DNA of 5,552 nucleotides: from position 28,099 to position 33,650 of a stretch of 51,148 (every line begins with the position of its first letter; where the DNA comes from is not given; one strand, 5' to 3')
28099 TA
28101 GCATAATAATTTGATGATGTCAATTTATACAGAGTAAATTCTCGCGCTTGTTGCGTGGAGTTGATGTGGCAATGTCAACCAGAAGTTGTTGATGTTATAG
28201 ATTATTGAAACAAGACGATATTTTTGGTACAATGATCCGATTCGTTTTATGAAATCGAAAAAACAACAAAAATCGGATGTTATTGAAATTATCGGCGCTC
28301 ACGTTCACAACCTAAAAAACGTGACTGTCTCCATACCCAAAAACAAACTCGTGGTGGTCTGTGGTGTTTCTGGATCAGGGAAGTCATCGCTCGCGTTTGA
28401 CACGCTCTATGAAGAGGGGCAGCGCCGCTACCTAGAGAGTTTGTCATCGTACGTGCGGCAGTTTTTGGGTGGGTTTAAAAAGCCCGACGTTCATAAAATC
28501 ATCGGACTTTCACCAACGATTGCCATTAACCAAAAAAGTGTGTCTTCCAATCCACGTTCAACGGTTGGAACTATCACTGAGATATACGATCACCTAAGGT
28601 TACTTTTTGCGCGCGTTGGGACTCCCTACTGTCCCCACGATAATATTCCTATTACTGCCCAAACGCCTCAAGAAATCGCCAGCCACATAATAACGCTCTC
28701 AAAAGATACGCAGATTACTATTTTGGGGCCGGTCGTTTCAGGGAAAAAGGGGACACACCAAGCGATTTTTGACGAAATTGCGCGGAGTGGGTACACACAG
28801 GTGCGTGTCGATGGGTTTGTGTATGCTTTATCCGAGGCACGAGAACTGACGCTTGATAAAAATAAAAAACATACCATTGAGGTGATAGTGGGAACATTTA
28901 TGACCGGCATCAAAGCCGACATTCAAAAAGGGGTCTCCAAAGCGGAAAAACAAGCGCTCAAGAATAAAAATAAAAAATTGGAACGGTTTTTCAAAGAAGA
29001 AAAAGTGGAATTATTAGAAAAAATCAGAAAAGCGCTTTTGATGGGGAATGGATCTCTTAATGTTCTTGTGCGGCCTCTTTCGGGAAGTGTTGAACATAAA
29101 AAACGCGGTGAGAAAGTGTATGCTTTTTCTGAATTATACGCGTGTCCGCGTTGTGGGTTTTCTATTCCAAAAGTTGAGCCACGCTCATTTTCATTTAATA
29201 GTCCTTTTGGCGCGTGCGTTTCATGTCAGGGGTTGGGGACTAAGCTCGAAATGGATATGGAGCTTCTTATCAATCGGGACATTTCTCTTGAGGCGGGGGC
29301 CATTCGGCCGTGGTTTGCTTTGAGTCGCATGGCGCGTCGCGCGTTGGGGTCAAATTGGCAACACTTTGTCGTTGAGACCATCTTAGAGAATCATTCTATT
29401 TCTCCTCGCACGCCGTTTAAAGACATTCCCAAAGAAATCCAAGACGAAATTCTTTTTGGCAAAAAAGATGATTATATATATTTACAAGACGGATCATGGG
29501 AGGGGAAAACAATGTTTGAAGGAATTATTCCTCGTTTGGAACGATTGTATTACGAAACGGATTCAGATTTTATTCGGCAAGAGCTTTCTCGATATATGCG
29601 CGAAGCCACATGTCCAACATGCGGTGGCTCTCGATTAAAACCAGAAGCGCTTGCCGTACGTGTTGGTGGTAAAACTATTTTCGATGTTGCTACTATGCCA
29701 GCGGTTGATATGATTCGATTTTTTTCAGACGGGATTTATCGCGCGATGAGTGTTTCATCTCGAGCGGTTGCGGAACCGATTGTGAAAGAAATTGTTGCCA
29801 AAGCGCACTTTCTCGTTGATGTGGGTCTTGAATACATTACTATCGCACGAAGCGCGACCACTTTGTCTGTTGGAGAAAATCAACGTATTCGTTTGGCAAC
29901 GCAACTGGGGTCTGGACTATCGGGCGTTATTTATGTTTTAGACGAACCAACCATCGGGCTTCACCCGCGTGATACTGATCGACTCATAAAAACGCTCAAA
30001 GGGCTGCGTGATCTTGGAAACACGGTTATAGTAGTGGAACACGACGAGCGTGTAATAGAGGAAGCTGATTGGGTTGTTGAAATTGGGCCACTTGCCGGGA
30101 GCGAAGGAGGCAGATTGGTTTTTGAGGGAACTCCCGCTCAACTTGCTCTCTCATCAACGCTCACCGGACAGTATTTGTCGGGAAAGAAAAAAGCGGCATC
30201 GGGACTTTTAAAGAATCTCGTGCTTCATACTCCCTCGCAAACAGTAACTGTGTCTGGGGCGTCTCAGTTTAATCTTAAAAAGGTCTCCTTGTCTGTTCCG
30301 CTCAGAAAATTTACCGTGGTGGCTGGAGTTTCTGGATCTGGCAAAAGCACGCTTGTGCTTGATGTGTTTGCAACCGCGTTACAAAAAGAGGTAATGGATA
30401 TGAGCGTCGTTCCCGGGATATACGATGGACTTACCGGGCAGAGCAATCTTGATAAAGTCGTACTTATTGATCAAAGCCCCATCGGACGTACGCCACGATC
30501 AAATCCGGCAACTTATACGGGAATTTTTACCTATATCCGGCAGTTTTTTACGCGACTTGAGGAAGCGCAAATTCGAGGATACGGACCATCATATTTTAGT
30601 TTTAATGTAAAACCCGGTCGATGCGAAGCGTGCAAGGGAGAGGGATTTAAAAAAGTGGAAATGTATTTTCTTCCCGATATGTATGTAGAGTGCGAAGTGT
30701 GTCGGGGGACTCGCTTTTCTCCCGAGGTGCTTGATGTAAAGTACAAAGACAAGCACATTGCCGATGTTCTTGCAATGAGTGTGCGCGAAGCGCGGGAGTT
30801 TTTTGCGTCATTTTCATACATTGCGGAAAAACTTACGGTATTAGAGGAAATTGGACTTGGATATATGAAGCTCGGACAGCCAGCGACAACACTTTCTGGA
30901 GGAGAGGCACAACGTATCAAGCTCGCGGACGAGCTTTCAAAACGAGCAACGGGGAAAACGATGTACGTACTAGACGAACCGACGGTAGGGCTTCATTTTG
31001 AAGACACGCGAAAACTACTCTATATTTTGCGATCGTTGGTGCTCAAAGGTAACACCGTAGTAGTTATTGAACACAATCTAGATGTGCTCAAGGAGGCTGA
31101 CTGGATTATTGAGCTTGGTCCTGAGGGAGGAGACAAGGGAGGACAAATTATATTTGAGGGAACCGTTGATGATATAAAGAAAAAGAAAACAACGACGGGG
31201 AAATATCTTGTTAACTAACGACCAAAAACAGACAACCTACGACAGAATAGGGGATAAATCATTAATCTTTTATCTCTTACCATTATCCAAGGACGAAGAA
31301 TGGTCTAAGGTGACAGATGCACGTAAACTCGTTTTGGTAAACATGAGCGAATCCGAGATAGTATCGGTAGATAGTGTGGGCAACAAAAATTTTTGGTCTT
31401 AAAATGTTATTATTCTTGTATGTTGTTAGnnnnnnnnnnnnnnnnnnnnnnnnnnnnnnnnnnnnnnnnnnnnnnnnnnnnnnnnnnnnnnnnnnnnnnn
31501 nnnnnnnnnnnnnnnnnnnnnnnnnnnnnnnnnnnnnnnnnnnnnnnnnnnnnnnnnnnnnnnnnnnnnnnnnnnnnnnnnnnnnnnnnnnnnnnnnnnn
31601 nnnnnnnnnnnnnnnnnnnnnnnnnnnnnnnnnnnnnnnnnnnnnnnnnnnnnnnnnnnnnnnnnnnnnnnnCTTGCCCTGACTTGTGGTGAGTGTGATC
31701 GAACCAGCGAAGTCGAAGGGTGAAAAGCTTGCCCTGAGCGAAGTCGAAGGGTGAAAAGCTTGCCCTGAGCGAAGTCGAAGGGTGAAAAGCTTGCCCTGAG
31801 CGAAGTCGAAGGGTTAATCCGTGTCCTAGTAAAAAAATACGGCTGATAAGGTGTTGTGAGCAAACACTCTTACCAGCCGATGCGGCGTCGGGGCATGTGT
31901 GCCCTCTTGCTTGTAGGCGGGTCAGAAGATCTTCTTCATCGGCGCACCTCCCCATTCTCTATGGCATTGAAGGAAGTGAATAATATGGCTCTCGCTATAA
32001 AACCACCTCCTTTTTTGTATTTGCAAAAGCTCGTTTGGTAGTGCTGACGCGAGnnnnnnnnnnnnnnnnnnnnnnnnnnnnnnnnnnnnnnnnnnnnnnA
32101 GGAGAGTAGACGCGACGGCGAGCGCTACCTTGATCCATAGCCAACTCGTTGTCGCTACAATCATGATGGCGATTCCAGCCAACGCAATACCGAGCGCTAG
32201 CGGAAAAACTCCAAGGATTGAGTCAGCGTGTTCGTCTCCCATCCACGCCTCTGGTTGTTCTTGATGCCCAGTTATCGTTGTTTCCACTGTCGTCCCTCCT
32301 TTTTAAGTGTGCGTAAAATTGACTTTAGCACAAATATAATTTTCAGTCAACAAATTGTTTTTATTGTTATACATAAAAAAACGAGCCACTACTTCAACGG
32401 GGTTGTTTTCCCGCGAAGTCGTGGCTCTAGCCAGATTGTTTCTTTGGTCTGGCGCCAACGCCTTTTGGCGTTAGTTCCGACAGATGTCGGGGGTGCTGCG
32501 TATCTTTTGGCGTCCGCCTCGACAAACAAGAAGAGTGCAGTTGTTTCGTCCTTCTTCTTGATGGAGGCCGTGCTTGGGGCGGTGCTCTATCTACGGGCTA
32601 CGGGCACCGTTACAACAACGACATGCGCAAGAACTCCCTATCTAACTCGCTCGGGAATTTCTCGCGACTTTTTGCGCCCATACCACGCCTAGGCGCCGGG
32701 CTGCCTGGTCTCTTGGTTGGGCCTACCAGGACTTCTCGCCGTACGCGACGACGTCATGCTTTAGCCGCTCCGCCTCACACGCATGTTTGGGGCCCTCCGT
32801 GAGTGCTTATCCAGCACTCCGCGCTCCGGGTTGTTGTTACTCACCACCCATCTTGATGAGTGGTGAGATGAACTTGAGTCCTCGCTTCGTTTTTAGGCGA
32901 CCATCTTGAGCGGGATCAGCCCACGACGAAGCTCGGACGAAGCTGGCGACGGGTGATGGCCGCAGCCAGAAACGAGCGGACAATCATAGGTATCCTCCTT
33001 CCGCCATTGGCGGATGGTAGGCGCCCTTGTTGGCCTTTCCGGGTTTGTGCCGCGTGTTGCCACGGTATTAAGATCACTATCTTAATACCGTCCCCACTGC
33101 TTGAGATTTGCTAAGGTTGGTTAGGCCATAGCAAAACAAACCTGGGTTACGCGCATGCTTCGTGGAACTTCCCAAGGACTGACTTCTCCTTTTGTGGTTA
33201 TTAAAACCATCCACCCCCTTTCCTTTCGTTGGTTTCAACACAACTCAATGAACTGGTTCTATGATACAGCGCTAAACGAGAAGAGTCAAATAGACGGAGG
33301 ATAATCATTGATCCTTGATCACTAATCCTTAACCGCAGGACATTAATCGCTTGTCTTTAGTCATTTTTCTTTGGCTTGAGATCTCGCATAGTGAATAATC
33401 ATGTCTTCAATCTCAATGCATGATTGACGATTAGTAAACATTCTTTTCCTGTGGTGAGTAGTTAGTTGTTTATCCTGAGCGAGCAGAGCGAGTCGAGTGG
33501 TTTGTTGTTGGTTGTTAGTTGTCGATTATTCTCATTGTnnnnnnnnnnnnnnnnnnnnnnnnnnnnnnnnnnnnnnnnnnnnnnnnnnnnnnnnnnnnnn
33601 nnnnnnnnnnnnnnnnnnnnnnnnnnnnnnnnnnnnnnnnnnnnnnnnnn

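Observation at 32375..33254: About 880-nt promoter-to-terminator GC-rich unit with no ORF: candidate giant structured RNA of unknown class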

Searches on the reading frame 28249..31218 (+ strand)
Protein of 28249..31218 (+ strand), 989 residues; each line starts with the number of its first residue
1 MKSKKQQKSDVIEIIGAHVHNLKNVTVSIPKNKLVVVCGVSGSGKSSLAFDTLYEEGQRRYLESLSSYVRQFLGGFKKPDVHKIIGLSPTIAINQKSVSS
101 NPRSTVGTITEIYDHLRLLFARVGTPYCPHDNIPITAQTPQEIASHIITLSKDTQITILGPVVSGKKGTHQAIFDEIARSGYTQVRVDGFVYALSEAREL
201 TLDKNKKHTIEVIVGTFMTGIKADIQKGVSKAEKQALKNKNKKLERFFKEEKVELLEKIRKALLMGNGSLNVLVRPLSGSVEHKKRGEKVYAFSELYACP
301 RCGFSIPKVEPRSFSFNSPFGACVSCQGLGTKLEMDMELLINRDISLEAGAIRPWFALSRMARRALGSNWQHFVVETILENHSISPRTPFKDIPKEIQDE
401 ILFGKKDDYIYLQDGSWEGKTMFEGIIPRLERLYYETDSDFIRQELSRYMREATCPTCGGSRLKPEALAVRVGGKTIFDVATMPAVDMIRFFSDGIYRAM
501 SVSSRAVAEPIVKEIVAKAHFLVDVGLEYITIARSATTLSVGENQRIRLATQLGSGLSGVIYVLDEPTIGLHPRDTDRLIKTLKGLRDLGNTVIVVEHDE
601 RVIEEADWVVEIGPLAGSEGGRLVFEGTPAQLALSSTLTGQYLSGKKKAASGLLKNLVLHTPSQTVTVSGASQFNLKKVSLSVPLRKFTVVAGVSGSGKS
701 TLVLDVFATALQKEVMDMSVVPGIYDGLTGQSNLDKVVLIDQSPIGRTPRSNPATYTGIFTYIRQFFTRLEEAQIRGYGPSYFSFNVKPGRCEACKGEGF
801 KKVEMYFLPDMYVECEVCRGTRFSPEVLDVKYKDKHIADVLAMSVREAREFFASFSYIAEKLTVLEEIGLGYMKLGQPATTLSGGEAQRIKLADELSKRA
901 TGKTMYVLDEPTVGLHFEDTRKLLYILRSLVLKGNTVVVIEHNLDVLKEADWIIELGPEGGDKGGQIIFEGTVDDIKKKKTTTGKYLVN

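Call 8: search_protein_families(library=pfam, proteins=[window:28249-31218:+], max_evalue=0.01)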
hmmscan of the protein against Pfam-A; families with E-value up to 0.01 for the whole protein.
window:28249-31218:+ (989 aa): 23 families
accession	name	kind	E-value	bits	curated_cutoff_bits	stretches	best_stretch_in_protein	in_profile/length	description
PF17760.6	UvrA_inter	-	4e-25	88.2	23.3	1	138-239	1-98/109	UvrA interaction domain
PF17755.6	UvrA_DNA-bind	-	1e-22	81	23.2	1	336-447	1-109/110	UvrA DNA-binding domain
PF00005.33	ABC_tran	-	5.8e-18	66.3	25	1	864-912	91-136/137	ABC transporter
PF13304.12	AAA_21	-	9e-10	39.5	27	0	537-596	236-296/304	AAA domain, putative AbiEii toxin, Type IV TA system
PF02463.25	SMC_N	-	4.2e-09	36.6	40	0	881-955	136-210/220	RecF/RecN/SMC N terminal domain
PF13191.12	AAA_16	-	2.7e-06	28.4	32.6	0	688-713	26-51/167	AAA ATPase domain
PF20703.3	nSTAND1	-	6.8e-06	26.4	27.1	0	24-49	25-50/379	Novel STAND NTPase 1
PF03193.22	RsgA_GTPase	-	1e-05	25.9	30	0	11-49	86-123/174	RsgA GTPase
PF13555.12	AAA_29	-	1.4e-05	25.2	27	0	681-703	17-39/61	P-loop containing region of AAA domain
PF13481.12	AAA_25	-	4e-05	23.8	27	0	683-712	30-59/195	AAA domain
PF20720.3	nSTAND3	-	8.6e-05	22.7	27.2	0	27-54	12-39/155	Novel STAND NTPase 3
PF13175.12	AAA_15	-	8.8e-05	22.7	32.1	0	559-593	329-364/374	AAA ATPase domain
PF13671.12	AAA_33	-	9.6e-05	23.1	27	0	34-51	1-18/143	AAA domain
PF00684.25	DnaJ_CXXCXGXG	-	0.00018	22.1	32.7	0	788-821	14-50/65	DnaJ central domain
PF13401.12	AAA_22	-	0.00022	22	27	0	686-717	5-33/130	AAA domain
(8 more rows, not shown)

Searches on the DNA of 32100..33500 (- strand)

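Call 5: search_rna_families(source=window, start=32100, end=33500, threshold=evalue, max_evalue=10, show_alignments=3)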
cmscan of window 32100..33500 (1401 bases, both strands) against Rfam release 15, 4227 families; matches with E-value up to 10: 8.
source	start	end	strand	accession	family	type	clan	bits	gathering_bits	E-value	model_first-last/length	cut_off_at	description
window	32308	32428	+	RF02822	Srn266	Gene; sRNA;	-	28.6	63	0.042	1-112/112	no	Streptococcus RNA 266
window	32302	32382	-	RF00535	snoMe28S-Am982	Gene; snRNA; snoRNA; CD-box;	CL00054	24.5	49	0.21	1-80/80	no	Small nucleolar RNA Me28S-Am982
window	32347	32390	-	RF03904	MIR7991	Gene; miRNA;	-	18.2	58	1.4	1-47/47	no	MIR7991 microRNA precursor family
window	32837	32870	+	RF03939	mir-4868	Gene; miRNA;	-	17.6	70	1.9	1-78/78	no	mir-4868 microRNA precursor family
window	32995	33020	-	RF03156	L31-Firmicutes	Cis-reg; leader;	CL00118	15.6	33.3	3.1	1-32/32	no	L31-Firmicutes ribosomal protein leader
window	32373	32466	+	RF01481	rli53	Cis-reg;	-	15.6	70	4.4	1-173/173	no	Listeria sRNA rli53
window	32982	33097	+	RF02342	ar7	Gene; sRNA;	-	14.1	60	5.5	1-145/145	no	Alphaproteobacterial sRNA ar7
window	32486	32624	+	RF02047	Sphinx_2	Gene; lncRNA;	-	14.1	34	8.4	1-158/158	no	Sphinx conserved region 2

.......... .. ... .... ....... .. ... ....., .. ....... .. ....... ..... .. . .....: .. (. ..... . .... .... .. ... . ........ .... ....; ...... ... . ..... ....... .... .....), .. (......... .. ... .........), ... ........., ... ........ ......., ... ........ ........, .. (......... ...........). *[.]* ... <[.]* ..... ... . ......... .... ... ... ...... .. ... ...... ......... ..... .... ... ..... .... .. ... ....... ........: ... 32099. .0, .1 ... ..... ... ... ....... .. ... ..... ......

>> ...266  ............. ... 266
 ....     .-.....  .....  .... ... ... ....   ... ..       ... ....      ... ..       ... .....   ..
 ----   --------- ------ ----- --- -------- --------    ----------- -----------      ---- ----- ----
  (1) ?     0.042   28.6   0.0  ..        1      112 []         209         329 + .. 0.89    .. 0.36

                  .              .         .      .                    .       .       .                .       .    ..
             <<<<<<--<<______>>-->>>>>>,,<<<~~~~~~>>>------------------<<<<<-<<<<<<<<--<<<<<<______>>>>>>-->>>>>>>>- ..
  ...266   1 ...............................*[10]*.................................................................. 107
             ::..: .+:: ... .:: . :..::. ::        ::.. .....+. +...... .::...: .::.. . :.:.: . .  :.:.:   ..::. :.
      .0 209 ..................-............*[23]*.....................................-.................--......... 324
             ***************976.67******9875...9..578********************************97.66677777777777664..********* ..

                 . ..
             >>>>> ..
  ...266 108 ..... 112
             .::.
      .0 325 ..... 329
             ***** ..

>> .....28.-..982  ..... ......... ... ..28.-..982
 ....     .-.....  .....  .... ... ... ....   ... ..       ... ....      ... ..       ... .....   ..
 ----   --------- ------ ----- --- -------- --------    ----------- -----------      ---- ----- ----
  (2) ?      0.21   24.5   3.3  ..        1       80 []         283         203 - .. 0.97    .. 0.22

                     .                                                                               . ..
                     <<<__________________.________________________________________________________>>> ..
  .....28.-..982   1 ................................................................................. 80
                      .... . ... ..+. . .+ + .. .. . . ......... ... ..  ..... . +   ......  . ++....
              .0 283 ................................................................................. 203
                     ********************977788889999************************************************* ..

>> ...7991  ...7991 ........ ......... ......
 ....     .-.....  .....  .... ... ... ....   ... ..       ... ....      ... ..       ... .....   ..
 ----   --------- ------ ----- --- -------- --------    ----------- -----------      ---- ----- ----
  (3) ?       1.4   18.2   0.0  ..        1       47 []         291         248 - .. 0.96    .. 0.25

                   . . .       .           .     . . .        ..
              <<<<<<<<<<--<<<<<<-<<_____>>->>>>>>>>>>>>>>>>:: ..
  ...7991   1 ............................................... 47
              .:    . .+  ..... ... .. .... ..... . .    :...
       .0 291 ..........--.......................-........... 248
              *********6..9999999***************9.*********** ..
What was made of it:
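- On GOLLD (RF01998) / ROOL (RF03087): At E<=10 over 32100-33500 there are only chance-level hits to small unrelated families (call 5).
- On Group I / group II introns: No Intron_gpI, Intron_gpII or group-II-D1D4 hit at E<=10 (call 5).
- On HEARO / IscB-TnpB omega RNA: No Rfam hit (call 5).
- No group I or group II signal even at E<=10 (call 5).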

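Call 9: search_dna_similar(query=window:32300-33350:-, collection=phages, mode=distant)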
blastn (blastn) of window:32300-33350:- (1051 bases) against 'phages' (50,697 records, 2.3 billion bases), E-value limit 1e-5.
No match.

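Call 10: search_dna_similar(query=window:32300-33350:-, collection=plasmids, mode=distant)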
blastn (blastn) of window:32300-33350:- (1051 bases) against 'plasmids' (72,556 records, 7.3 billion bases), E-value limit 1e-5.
No match.
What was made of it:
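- Tried and rejected: BLASTN (distant mode) against phage and plasmid collections: no match (calls 9, 10).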

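Call 62: build_rna_model(alignment_id=A3)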
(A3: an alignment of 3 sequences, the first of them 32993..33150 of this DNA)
Model R1 built from alignment A3 (3 sequences, 160 columns); structure: RNAalifold consensus.
model positions 158; base pairs 49; branch points 3; effective number of sequences 0.76; information 0.59 bits per position. Calibrated on 0.2 Mb of random sequence (short: E-values are rough).
structure used (alignment columns):
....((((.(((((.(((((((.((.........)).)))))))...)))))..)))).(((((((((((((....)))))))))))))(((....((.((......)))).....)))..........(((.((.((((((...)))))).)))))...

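Call 64: search_with_rna_model(model_id=R1, sources=[window, L001, L002, L003, L004, L005, L006, L007, L008, L009, L010, L011, L012, L013, L014, L015, L016, L017, L018, L019, L020, L021, L022, L023, L024, L025, L026, L027, L028, L029, L030, L031, L032, L033, L034, L035, L036, L037, L038, L039, L040, L041, L042, L043, L044, L045, L046, L047, L048, L049, L050, L051, L052, L053, L054, L055, L056, L057, L058, L059, L060, L061, L062, L063, L064, L065, L066, L067, L068, L069, L070, L071, L072, L073, L074, L075, L076, L077, L078, L079, L080, L083, L084, L087, L088, L090, L091, L092], max_evalue=10)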
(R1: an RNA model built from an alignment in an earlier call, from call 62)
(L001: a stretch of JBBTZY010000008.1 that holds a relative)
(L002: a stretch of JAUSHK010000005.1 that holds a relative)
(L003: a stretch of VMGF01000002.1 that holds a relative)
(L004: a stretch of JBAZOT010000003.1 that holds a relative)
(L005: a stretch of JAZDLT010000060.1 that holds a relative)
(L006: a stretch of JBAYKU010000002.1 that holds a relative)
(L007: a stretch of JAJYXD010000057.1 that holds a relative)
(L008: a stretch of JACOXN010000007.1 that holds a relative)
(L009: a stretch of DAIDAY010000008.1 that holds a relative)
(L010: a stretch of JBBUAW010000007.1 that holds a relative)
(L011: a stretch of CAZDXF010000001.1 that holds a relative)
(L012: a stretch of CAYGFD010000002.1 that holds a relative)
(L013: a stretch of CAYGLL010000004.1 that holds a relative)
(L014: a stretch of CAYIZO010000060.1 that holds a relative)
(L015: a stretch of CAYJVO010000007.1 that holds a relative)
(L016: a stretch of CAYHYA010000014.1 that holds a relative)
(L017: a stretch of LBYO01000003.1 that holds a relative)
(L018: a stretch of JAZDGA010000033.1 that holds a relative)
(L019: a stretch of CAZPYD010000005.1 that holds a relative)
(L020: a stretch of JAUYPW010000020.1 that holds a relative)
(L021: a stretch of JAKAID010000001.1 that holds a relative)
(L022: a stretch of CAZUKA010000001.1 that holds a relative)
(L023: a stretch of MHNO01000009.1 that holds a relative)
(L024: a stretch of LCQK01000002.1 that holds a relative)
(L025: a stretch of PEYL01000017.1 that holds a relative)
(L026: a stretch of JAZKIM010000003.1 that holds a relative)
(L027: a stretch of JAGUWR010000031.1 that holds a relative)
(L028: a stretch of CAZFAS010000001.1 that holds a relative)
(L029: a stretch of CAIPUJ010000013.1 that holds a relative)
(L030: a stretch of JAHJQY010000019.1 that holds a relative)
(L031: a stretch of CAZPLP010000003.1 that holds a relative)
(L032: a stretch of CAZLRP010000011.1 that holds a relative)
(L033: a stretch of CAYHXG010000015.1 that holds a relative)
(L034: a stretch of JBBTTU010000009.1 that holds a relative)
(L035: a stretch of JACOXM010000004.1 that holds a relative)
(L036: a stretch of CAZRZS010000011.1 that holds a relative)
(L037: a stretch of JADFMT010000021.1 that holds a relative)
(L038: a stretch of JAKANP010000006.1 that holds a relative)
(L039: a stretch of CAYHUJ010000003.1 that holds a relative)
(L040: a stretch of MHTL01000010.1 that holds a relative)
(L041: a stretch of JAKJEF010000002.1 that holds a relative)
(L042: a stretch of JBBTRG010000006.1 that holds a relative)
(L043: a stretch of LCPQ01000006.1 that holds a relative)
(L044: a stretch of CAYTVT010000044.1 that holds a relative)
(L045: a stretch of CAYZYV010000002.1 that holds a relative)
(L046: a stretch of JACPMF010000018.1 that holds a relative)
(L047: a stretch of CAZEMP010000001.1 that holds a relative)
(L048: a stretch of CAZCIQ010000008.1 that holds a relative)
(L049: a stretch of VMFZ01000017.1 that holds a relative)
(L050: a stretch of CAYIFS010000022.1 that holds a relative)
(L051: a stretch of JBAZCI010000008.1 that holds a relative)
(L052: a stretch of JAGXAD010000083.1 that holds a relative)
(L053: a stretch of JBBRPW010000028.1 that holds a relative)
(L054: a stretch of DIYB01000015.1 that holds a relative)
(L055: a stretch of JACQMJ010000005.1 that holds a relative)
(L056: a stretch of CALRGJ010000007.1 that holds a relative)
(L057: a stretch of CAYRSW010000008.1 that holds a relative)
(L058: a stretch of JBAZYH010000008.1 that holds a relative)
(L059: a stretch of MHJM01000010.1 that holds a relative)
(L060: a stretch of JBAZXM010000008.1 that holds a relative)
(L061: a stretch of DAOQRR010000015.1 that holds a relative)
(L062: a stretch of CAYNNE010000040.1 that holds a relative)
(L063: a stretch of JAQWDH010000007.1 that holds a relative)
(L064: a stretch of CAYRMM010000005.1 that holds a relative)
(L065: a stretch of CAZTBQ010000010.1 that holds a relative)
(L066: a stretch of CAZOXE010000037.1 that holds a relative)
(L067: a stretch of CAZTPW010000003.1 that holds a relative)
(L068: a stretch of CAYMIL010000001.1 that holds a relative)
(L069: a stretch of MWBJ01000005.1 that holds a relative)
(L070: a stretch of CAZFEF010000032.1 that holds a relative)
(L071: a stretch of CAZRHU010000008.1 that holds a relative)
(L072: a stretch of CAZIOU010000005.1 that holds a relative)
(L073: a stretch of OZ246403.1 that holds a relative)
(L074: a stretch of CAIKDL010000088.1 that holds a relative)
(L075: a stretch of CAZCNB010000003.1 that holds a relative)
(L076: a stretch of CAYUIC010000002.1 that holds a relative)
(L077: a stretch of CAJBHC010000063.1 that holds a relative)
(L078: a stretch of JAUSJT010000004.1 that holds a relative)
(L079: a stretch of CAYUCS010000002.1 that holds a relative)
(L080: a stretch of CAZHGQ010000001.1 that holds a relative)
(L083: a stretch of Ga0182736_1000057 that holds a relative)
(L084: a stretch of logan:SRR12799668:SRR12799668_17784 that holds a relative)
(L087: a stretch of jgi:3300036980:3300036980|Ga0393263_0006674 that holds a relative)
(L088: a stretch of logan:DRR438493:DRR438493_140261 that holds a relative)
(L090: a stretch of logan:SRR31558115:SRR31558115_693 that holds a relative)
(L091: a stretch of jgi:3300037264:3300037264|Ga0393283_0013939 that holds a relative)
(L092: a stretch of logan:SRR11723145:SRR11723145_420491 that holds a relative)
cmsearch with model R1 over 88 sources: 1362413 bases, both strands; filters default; matches with E-value up to 10: 5.
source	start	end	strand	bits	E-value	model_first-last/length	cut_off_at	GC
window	32993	33150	-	199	4.3e-51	1-158/158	no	0.52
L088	4630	4785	+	193.5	1.3e-49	1-158/158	no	0.51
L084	4701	4838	+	126.6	1.6e-31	1-158/158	no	0.57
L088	4756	4854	-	19.2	0.019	1-158/158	no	0.61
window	32997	33017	+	11.9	1.8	134-154/158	no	0.67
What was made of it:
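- A covariance model of the core finds only these loci (call 64).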
